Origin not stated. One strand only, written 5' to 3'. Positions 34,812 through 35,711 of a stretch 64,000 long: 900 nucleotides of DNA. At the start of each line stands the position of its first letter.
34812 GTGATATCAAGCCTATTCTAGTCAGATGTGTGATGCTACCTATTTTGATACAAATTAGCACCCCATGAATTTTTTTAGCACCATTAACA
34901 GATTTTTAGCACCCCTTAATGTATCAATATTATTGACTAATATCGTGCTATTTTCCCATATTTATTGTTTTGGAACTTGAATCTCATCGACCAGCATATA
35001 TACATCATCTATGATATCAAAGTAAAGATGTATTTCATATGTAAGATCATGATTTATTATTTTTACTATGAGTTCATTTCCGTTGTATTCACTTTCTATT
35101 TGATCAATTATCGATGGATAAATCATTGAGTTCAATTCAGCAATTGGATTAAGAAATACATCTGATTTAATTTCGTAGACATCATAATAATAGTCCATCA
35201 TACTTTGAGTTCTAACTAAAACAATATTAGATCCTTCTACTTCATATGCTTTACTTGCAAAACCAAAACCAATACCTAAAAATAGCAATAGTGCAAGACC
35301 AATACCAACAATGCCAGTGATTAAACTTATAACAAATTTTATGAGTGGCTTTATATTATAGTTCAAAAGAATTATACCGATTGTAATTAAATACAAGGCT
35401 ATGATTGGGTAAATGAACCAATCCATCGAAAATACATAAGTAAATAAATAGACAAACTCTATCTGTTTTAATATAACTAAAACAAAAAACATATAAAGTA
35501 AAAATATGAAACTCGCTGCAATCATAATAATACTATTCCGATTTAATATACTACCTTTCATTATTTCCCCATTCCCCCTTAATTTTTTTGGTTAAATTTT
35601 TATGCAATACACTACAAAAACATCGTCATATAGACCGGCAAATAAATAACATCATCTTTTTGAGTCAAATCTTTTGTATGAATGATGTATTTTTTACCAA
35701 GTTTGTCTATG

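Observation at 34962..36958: Two-gene operon pairing an AAA+ ATPase carrying a PD-(D/E)xK-like tail with a 4-TM protein: candidate undescribed defence or selfish module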

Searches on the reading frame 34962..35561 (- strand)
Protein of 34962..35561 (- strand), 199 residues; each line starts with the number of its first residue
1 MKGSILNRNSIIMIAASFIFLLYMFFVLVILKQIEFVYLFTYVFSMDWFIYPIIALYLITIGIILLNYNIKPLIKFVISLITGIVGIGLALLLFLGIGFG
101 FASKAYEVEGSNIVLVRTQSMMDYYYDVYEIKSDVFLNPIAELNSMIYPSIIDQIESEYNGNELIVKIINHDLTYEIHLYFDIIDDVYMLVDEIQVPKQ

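Call 4: search_protein_families(library=pfam, proteins=[window:34962-35561:-], max_evalue=0.01)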
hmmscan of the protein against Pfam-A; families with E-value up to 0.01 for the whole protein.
window:34962-35561:- (199 aa): 0 families

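Call 5: search_protein_families(library=padloc, proteins=[window:34962-35561:-], max_evalue=0.1)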
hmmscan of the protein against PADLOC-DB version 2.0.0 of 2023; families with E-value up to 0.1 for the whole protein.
window:34962-35561:- (199 aa): 0 families

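Call 6: search_protein_families(library=ncbifam, proteins=[window:34962-35561:-], max_evalue=0.1)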
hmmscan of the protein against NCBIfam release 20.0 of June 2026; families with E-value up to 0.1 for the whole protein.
window:34962-35561:- (199 aa): 0 families

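Call 17: find_homologous_proteins(query=window:34962-35561:-, max_evalue=0.01)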
Query window:34962-35561:- (199 aa): 10 proteins with E <= 0.01 among 487 candidates.
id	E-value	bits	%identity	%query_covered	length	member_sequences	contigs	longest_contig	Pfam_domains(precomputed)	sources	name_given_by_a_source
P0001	2.0e-116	405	99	100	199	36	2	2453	-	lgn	-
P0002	3.4e-116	404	99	100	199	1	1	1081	-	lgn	-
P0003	1.2e-110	386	95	100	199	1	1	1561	-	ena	-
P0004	7.4e-107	374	91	100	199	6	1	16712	-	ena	-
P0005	4.4e-102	358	88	100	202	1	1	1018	-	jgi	jgi:hypothetical protein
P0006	8.3e-99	347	97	88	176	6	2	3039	-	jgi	jgi:hypothetical protein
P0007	1.0e-97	344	84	100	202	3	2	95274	-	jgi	-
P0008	6.9e-80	286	70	99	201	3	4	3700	-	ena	-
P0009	8.6e-78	279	69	99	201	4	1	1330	-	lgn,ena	-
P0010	3.5e-51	192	98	49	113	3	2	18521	-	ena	-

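Call 18: find_encoding_contigs(protein=P0007, flank=8000, max_places=4)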
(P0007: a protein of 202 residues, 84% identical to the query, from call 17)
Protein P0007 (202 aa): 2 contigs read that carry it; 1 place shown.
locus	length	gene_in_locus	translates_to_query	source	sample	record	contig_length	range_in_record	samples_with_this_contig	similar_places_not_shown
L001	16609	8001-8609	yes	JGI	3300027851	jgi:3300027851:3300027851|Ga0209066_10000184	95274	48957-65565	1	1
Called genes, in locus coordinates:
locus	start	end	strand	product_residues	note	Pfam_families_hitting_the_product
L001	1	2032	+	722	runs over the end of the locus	PF00884:Sulfatase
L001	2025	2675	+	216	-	PF07099:DUF1361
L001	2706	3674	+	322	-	PF01073:3Beta_HSD, PF01370:Epimerase, PF02719:Polysacc_synt_2, PF04321:RmlD_sub_bind, PF13460:NAD_binding_10, PF16363:GDP_Man_Dehyd, PF07993:NAD_binding_4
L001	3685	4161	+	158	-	PF01243:PNPOx_N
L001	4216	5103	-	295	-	PF01430:HSP33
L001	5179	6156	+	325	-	PF01207:Dus, PF01180:DHO_dh (weak), PF00977:His_biosynth (weak)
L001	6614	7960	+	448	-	PF13173:AAA_14, PF13635:DUF4143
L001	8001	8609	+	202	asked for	-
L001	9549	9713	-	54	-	-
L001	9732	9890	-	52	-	-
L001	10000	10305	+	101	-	-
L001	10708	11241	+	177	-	PF00293:NUDIX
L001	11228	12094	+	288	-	-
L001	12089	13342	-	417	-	PF13167:GTP-bdg_N, PF16360:GTP-bdg_M, PF01926:MMR_HSR1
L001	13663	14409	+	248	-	PF02457:DAC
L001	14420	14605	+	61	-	-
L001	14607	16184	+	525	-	PF13426:PAS_9 (faint), PF00990:GGDEF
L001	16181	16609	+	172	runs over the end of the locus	PF01812:5-FTHF_cyc-lig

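Call 19: find_encoding_contigs(protein=P0004, flank=8000, max_places=4)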
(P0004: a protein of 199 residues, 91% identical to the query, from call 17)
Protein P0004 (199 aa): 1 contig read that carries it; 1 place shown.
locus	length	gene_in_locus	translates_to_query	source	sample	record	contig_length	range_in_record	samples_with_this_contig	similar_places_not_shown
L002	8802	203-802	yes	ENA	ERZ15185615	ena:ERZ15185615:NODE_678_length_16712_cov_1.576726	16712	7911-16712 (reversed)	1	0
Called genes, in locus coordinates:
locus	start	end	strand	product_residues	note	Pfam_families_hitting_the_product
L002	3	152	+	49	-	?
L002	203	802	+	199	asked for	-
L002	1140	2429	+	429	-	PF04326:SLFN_AlbA_2, PF13749:HATPase_c_4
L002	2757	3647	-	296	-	PF03050:DDE_Tnp_IS66, PF13817:DDE_Tnp_IS66_C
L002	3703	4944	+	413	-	PF13597:NRDD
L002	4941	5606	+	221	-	PF13353:Fer4_12 (weak), PF04055:Radical_SAM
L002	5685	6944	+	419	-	PF03477:ATP-cone, PF00268:Ribonuc_red_sm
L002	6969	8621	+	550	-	PF00317:Ribonuc_red_lgN (weak), PF02867:Ribonuc_red_lgC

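Call 20: find_encoding_contigs(protein=P0008, flank=8000, max_places=4)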
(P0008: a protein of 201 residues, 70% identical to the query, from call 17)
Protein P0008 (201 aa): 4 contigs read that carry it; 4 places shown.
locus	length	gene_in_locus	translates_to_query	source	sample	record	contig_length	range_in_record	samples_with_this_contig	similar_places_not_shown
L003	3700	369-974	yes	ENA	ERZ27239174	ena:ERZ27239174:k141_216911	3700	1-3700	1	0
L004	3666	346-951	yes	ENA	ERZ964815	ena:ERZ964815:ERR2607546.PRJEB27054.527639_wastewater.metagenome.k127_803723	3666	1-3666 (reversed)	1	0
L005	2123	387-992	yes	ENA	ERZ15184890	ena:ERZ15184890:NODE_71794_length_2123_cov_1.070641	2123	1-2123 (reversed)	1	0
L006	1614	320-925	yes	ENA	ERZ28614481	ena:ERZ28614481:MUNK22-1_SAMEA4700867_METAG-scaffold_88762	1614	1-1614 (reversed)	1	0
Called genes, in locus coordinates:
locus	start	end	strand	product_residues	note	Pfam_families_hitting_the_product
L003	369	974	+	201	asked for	-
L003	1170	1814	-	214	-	PF00085:Thioredoxin (faint), PF14595:Thioredoxin_9 (faint), PF13098:Thioredoxin_2 (faint), PF13192:Thioredoxin_3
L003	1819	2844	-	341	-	PF00890:FAD_binding_2 (faint), PF03486:HI0933_like (faint), PF07992:Pyr_redox_2, PF12831:FAD_oxidored (weak), PF13738:Pyr_redox_3, PF00070:Pyr_redox (weak)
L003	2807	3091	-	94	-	PF02583:Trns_repr_metal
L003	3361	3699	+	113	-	?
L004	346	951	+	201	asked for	-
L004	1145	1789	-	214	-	PF00085:Thioredoxin (faint), PF14595:Thioredoxin_9 (faint), PF13098:Thioredoxin_2 (faint), PF13192:Thioredoxin_3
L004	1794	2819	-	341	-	PF00890:FAD_binding_2 (faint), PF03486:HI0933_like (faint), PF07992:Pyr_redox_2, PF12831:FAD_oxidored (weak), PF13738:Pyr_redox_3, PF00070:Pyr_redox (weak)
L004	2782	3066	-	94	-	PF02583:Trns_repr_metal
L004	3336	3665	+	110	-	?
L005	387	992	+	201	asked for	-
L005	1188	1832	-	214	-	PF00085:Thioredoxin (faint), PF14595:Thioredoxin_9 (faint), PF13098:Thioredoxin_2 (faint), PF13192:Thioredoxin_3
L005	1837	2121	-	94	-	?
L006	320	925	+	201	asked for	-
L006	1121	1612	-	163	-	?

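Call 43: predict_structure(protein=window:34962-35561:-)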
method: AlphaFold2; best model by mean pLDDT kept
length: 199 residues; sequences in the alignment: 1
mean_pLDDT: 61.7   pTM: 0.25
mean pLDDT of the five models: 61.7, 59.3, 58.6, 57.8, 55.2
residues with pLDDT >= 90: 7; 70-90: 73; 50-70: 43; < 50: 76
segments of 3 or more residues with pLDDT < 50: 129-156, 158-199
pLDDT, mean of each block of 10 residues (from residue 1): 70 90 78 67 68 78 71 76 87 84 66 51 49 44 41 45 40 40 45 41
secondary structure, 60 per line:
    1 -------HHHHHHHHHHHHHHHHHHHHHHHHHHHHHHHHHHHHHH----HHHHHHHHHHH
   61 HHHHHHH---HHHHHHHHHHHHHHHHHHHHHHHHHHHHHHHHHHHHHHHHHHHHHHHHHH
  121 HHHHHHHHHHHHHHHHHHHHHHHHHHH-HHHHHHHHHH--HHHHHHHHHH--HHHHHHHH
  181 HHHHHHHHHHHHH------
elements in order: H8-45 H50-67 H71-147 H149-158 H161-170 H173-193

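Call 45: search_protein_families(library=phrogs, proteins=[window:34962-35561:-], max_evalue=0.01)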
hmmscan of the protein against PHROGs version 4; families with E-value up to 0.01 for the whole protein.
window:34962-35561:- (199 aa): 0 families

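Call 49: find_encoding_contigs(protein=P0010, flank=8000, max_places=3)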
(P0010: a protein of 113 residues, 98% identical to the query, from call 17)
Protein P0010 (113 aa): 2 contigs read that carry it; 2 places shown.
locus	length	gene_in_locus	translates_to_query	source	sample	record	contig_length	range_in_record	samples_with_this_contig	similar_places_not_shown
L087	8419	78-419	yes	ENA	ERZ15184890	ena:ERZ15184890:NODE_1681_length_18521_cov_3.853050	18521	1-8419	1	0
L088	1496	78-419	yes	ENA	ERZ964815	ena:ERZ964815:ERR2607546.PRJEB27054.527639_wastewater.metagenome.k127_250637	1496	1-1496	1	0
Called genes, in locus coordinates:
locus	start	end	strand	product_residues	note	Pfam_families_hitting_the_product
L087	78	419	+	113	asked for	-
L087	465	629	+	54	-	-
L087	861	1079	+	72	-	PF01402:RHH_1 (weak), PF19807:DUF6290, PF21983:NikA-like (weak)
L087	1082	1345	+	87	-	PF05016:ParE_toxin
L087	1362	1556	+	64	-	-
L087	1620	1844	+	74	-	PF00583:Acetyltransf_1, PF08445:FR47 (weak), PF13420:Acetyltransf_4 (weak), PF13508:Acetyltransf_7, PF13673:Acetyltransf_10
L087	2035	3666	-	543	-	PF00239:Resolvase, PF07508:Recombinase, PF13408:Zn_ribbon_recom, PF14287:DUF4368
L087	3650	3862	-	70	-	-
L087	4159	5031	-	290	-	PF05065:Phage_capsid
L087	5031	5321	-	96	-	-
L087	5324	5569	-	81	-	-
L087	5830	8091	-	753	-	PF13148:DUF3987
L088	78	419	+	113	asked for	-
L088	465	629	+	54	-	-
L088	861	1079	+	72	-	PF01402:RHH_1 (weak), PF19807:DUF6290, PF21983:NikA-like (weak)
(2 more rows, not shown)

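Call 50: find_encoding_contigs(protein=P0006, flank=5000, max_places=3)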
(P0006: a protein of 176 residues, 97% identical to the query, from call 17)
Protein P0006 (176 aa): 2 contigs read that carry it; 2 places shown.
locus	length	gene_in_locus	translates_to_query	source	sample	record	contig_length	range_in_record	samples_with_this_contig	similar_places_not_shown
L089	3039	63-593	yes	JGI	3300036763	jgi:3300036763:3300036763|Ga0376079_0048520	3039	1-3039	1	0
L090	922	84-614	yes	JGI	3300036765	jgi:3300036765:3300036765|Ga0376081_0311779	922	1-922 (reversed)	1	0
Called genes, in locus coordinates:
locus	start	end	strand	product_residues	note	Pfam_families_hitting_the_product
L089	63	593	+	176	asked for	-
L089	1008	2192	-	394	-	PF01548:DEDD_Tnp_IS110, PF02371:Transposase_20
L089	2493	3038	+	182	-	?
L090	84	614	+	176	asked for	-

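Call 75: search_protein_families(library=pfam, proteins=[L002:1140-2429:+], max_evalue=0.001)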
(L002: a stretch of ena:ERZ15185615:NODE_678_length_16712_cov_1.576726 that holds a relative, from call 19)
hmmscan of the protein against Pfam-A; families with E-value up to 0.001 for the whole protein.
L002:1140-2429:+ (429 aa): 3 families
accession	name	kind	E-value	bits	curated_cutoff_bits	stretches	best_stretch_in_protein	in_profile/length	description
PF04326.19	SLFN_AlbA_2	-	2.1e-20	73.9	25.3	1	9-118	1-117/118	Schlafen, AlbA_2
PF13749.12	HATPase_c_4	-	6e-18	65.1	26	1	274-355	2-85/89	Putative ATP-dependent DNA helicase recG C-terminal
PF02002.24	TFIIE_alpha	-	0.00016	21.9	22.9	1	370-415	13-58/105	TFIIE alpha subunit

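Call 76: search_protein_families(library=padloc, proteins=[L002:1140-2429:+], max_evalue=0.001)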
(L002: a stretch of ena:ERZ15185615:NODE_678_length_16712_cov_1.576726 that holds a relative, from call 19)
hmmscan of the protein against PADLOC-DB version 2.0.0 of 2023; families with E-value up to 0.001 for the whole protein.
L002:1140-2429:+ (429 aa): 3 families
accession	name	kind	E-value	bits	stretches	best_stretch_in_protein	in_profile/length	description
PDLC02402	Aga_SIR2-PNTD1-PNTD2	-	5.9e-11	39.2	1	181-335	373-535/876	Class I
PDLC02418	Aga_SIR2-Kinase-PNTD1-PNTD2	-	1.6e-09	34.5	1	211-337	281-415/756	Class I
PDLC02394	pAgo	-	3.1e-09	33.2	1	246-293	309-356/1121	-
